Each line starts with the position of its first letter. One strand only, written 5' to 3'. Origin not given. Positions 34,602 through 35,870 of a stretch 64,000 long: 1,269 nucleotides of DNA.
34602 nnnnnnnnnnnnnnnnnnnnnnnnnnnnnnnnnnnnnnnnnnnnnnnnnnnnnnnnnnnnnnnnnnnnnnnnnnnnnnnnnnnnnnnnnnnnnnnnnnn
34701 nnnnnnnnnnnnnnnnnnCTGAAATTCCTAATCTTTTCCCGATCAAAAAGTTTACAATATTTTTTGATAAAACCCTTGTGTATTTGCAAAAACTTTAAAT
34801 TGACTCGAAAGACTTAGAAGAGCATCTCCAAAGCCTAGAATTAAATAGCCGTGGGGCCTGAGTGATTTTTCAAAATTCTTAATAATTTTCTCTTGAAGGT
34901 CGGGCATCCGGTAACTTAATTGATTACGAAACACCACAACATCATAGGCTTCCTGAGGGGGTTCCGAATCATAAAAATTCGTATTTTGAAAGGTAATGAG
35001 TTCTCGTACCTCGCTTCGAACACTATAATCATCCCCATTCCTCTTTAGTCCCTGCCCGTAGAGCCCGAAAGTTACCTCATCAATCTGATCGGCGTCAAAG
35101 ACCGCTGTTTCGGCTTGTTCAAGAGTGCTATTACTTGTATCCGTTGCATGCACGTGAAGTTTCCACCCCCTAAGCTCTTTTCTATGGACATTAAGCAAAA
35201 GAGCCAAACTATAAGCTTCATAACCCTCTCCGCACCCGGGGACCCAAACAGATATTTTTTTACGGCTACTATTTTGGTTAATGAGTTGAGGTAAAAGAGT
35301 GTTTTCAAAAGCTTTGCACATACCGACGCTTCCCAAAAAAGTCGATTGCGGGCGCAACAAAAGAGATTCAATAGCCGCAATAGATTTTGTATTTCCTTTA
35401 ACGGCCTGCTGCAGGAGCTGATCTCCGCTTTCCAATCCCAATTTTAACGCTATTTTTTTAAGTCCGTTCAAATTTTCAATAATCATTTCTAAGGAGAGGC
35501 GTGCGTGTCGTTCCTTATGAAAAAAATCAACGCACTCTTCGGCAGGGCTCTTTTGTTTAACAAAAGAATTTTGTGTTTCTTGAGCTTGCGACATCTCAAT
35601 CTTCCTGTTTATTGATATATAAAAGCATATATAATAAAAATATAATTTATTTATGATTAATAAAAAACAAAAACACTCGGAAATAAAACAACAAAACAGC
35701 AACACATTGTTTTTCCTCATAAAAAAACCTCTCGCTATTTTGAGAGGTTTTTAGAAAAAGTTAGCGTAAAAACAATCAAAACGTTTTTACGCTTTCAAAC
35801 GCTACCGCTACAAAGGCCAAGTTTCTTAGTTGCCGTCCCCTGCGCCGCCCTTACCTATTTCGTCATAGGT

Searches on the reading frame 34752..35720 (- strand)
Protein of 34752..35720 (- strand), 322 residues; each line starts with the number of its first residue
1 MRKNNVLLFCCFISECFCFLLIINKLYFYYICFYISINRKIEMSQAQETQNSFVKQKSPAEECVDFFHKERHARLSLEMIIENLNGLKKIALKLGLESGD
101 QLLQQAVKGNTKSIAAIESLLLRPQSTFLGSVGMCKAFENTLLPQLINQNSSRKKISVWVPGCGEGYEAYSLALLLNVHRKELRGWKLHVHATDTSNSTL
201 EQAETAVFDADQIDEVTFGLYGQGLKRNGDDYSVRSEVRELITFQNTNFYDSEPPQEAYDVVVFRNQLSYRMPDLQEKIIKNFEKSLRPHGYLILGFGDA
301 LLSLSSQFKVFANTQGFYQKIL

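Call 32: search_protein_families(library=pfam, proteins=[window:34752-35720:-], max_evalue=0.001)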
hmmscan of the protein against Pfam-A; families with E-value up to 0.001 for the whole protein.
window:34752-35720:- (322 aa): 5 families
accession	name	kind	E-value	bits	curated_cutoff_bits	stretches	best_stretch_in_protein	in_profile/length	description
PF01739.24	CheR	-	1.2e-38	133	27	1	134-315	11-193/195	CheR methyltransferase, SAM binding domain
PF08242.18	Methyltransf_12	-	2.3e-05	25.5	30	0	162-293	4-98/98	Methyltransferase domain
PF13649.12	Methyltransf_25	-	3.6e-05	24.8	27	0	241-291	47-97/97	Methyltransferase domain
PF13847.12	Methyltransf_31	-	3.8e-05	23.9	27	0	242-296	56-110/145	Methyltransferase domain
PF08241.18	Methyltransf_11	-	0.00065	20.7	21.2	0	162-295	4-95/95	Methyltransferase domain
